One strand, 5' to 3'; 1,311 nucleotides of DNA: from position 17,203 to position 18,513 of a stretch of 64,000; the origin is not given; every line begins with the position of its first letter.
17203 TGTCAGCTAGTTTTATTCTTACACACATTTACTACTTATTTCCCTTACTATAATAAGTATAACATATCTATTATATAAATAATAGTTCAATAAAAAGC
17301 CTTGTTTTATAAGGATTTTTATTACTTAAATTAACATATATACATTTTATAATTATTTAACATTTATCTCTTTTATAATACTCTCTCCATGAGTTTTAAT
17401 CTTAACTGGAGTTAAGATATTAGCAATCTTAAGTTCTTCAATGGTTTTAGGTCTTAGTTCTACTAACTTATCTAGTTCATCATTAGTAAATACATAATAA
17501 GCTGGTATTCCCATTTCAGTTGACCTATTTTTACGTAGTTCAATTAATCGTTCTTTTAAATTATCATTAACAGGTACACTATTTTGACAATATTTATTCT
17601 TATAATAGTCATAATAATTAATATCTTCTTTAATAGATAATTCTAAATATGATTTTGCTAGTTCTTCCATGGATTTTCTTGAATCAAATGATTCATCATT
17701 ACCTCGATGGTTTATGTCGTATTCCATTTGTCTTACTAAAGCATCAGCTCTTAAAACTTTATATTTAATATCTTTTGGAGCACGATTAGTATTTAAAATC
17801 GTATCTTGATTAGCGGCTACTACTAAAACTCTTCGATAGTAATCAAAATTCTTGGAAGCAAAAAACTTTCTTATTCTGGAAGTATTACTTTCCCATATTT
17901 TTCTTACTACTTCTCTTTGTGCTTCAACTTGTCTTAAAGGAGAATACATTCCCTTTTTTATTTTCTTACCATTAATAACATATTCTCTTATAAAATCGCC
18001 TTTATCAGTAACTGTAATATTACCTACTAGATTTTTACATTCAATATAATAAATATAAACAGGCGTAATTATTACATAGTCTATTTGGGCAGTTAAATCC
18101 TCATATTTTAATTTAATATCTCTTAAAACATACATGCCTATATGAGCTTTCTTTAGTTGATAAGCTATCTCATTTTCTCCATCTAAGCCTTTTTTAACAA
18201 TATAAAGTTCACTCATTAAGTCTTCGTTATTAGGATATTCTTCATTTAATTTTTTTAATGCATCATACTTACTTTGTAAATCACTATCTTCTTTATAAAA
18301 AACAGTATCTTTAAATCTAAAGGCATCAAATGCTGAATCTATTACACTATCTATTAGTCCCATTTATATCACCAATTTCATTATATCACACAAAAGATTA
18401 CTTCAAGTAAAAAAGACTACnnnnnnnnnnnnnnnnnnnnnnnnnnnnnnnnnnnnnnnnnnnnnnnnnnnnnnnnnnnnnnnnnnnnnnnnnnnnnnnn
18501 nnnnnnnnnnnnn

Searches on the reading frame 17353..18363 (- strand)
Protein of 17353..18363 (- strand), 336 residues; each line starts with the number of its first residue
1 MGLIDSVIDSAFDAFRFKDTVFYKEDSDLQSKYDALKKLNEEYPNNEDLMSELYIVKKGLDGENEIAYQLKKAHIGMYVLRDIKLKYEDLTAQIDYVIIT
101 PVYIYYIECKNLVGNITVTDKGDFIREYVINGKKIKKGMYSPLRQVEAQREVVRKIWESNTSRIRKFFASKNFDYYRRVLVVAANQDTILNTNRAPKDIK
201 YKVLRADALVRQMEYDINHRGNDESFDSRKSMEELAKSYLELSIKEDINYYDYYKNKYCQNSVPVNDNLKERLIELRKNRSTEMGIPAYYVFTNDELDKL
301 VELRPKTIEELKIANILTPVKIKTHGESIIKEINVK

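Call 60: search_protein_families(library=pfam, proteins=[window:17353-18363:-], max_evalue=0.001)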
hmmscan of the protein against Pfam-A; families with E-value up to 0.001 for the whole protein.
window:17353-18363:- (336 aa): 2 families
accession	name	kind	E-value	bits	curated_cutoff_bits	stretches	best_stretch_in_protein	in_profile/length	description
PF08378.17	NERD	-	9.6e-17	61.9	22.1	1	58-162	1-100/111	Nuclease-related domain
PF00570.28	HRDC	-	1.2e-12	48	23.8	1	270-333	5-68/68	HRDC domain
